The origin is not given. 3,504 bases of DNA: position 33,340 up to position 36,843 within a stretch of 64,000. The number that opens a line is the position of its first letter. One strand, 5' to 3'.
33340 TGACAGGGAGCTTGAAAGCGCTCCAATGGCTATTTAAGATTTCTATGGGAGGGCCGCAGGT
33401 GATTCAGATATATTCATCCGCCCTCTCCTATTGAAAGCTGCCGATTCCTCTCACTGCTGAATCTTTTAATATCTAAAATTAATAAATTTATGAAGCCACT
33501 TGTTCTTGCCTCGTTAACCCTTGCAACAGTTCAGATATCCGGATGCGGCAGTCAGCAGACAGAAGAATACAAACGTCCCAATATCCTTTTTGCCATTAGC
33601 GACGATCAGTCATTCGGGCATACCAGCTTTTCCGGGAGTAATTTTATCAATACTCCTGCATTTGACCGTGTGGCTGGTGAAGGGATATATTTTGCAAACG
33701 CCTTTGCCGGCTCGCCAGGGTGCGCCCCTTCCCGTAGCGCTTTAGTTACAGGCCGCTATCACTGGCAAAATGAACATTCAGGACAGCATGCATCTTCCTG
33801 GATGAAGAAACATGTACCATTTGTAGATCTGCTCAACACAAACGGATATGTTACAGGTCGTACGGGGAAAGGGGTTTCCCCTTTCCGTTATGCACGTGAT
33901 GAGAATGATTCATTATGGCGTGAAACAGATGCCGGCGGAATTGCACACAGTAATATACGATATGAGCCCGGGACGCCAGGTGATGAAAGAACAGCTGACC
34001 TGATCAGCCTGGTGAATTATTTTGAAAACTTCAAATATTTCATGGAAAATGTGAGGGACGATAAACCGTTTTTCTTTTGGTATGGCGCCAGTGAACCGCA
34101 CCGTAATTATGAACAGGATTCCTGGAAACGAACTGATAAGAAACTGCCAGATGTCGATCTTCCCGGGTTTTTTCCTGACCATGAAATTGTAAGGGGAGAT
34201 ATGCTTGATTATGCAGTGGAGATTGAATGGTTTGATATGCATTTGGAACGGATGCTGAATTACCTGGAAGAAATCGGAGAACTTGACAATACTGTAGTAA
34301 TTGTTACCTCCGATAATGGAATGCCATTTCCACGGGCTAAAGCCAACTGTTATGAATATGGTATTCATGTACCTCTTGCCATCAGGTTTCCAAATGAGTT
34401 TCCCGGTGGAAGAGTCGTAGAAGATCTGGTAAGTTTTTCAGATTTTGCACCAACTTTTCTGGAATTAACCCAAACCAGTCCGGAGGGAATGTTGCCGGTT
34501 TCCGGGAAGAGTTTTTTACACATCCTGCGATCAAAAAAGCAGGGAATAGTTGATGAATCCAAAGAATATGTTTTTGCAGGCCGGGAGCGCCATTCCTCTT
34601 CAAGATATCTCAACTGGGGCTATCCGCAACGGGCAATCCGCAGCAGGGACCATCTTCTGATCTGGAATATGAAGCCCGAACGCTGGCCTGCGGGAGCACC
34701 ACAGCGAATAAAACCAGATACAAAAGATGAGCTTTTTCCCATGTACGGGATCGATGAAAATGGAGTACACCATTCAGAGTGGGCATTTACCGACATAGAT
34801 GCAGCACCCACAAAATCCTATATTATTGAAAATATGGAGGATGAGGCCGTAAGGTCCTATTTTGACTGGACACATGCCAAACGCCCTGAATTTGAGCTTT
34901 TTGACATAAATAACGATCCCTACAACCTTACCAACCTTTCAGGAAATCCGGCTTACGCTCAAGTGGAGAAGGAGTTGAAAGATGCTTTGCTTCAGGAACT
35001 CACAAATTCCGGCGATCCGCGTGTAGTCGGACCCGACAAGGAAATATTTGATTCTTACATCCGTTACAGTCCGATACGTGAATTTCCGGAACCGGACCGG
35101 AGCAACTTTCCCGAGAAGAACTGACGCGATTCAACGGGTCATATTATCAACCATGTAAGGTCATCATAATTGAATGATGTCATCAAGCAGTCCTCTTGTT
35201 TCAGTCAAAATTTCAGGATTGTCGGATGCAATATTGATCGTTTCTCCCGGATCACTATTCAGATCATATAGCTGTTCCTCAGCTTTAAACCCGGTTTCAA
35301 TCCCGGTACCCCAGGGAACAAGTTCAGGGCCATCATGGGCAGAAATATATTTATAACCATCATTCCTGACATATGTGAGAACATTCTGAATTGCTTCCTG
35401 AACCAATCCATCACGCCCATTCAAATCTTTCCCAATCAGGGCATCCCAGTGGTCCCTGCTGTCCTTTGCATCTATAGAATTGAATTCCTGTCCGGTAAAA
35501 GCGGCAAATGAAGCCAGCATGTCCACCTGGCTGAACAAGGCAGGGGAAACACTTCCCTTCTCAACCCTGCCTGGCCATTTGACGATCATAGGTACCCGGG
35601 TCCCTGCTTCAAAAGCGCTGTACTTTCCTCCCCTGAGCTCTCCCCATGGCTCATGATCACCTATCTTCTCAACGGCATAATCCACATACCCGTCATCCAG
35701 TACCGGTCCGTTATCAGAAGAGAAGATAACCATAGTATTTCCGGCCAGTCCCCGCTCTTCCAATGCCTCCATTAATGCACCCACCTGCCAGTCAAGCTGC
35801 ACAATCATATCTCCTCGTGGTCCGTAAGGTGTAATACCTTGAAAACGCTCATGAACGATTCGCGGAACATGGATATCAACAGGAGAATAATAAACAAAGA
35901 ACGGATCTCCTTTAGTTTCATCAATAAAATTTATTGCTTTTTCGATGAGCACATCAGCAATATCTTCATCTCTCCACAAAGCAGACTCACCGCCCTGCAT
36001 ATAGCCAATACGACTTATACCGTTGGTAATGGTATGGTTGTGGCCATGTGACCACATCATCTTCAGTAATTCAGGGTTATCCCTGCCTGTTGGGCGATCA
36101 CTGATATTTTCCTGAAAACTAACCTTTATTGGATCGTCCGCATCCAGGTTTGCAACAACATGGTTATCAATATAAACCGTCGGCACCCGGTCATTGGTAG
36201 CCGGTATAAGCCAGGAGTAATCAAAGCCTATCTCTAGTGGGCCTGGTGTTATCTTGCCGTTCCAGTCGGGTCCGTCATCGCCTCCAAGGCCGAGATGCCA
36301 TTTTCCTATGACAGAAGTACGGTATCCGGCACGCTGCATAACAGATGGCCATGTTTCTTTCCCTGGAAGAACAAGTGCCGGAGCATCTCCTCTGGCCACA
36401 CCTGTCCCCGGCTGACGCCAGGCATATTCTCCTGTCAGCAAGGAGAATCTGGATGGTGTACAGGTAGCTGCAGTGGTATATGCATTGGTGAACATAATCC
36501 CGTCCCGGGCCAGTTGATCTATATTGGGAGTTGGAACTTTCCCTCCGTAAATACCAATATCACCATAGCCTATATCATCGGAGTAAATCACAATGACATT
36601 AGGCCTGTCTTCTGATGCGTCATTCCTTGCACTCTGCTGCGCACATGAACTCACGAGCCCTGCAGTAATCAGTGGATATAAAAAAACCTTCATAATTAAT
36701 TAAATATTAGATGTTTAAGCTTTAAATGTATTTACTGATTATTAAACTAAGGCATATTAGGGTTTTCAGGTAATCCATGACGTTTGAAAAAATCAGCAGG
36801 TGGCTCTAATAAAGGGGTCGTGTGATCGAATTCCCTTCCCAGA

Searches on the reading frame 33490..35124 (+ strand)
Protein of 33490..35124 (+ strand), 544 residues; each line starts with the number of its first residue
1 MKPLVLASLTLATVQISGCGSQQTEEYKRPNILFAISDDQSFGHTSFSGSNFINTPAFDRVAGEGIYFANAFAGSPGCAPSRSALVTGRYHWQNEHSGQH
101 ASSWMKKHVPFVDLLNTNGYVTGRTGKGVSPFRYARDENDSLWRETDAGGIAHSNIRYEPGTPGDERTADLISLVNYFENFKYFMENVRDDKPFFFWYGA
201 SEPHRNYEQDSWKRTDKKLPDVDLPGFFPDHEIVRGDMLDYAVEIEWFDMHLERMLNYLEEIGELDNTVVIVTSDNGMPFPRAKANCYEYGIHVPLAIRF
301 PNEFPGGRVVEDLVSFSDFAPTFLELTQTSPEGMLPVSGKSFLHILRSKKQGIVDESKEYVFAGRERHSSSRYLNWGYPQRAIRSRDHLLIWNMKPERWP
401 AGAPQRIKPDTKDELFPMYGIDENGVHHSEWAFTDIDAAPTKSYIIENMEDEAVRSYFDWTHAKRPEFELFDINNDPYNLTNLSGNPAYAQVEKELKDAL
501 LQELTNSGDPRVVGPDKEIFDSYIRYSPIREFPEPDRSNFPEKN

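Call 44: search_protein_families(library=pfam, proteins=[window:33490-35124:+], max_evalue=0.00001)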
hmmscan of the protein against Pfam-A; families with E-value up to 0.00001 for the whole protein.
window:33490-35124:+ (544 aa): 2 families
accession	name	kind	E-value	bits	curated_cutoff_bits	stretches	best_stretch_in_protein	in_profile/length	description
PF00884.28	Sulfatase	-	1.2e-39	136.8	25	1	30-328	1-300/301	Sulfatase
PF16347.10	SGSH_C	-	3.1e-15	57.1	29.3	1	287-361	11-83/154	N-sulphoglucosamine sulphohydrolase, C-terminal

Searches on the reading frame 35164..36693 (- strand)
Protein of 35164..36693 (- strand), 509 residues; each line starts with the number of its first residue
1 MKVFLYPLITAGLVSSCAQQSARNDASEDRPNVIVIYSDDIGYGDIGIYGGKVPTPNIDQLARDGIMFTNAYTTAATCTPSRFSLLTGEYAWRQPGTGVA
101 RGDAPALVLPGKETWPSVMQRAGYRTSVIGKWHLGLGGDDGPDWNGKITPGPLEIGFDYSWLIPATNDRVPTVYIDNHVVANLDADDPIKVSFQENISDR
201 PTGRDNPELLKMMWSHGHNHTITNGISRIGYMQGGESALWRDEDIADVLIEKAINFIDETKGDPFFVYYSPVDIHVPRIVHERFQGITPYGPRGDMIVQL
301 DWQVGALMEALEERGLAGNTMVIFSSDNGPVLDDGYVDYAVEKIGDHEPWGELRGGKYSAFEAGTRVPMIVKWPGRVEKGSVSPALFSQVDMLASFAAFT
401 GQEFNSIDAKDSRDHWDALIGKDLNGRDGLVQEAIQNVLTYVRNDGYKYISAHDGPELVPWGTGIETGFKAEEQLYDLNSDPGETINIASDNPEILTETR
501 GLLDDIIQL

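Call 44: search_protein_families(library=pfam, proteins=[window:35164-36693:-], max_evalue=0.00001)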
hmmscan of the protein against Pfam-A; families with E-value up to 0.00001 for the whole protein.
window:35164-36693:- (509 aa): 3 families
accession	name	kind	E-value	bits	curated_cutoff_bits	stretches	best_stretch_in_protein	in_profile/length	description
PF00884.28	Sulfatase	-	3.2e-50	171.6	25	1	31-401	1-300/301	Sulfatase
PF01663.27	Phosphodiest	-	7.4e-06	26.2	23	0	45-329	13-220/342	Type I phosphodiesterase / nucleotide pyrophosphatase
PF16347.10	SGSH_C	-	8.4e-06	26.4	29.3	0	360-401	11-52/154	N-sulphoglucosamine sulphohydrolase, C-terminal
